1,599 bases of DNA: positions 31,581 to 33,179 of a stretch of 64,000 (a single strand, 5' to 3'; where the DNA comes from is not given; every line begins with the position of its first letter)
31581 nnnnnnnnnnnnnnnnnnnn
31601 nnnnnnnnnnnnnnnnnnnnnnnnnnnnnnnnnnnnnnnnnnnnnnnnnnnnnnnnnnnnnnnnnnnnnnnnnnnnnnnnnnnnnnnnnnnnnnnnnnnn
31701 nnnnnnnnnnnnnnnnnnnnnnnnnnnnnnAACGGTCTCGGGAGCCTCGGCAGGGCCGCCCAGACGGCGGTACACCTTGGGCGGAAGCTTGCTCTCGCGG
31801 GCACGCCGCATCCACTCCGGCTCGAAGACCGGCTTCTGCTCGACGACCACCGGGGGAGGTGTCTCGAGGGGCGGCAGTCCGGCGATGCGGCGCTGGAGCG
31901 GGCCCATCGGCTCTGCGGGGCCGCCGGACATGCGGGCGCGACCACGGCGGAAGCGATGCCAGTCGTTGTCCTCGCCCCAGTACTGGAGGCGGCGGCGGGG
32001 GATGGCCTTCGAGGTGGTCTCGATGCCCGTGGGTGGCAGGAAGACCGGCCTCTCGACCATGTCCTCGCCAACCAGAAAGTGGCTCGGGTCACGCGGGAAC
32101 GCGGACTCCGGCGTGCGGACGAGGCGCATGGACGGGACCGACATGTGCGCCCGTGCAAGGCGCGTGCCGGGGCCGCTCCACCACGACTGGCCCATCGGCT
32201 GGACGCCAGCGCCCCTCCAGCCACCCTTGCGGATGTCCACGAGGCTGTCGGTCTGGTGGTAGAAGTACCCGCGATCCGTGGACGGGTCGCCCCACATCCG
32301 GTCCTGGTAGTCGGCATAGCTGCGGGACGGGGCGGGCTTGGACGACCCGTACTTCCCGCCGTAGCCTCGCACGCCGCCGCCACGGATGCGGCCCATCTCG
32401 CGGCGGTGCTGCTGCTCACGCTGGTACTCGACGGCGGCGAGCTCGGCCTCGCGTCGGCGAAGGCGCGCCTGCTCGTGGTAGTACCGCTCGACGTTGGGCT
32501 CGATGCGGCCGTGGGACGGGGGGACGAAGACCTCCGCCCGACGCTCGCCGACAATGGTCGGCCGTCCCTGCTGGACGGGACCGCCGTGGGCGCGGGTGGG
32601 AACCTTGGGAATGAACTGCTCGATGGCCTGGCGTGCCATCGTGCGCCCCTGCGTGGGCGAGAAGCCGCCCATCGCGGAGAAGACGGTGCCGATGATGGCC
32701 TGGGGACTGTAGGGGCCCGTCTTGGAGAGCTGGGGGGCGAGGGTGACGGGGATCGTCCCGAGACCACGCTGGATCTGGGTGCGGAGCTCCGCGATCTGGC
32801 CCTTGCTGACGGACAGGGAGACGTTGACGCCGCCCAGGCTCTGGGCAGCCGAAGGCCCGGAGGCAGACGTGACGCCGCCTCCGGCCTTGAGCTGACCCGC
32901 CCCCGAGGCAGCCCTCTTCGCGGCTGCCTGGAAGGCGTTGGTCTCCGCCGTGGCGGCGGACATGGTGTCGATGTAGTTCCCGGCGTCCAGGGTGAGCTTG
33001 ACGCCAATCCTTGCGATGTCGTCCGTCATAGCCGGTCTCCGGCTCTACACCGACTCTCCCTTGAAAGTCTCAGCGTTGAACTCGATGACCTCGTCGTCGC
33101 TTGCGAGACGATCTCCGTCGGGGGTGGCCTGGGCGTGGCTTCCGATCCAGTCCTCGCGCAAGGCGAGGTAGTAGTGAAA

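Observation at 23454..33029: Exceptionally long tape measure protein (3191 aa) with embedded ParB-nuclease-like and HExxH motifs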

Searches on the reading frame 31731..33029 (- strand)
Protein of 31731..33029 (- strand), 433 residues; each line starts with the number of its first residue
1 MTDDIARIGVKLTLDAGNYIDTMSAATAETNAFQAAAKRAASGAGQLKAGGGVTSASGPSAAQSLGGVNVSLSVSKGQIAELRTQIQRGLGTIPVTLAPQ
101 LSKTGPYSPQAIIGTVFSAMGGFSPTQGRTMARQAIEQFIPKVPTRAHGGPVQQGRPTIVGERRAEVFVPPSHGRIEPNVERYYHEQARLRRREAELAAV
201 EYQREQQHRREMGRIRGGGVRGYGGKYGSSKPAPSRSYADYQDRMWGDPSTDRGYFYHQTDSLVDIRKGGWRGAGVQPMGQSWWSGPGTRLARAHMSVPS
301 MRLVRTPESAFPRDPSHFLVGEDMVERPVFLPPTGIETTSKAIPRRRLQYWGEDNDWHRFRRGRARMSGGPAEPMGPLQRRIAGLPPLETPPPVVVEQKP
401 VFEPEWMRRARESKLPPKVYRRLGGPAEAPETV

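Call 111: search_solved_structures(query=window:31731-33029:-, max_evalue=1)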
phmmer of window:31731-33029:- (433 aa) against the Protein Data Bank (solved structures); distinct sequences matched with E-value up to 1: 3.
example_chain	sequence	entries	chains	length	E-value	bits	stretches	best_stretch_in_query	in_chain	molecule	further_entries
9w4r_B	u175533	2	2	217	0.48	12.5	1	133-185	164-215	Protein lin-28 homolog A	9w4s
2fiy_A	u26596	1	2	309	0.77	11.8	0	361-422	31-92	Protein fdhE homolog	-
6ppn_D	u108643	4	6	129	0.82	11.8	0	190-251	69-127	Probable U6 snRNA-associated Sm-like protein LSm4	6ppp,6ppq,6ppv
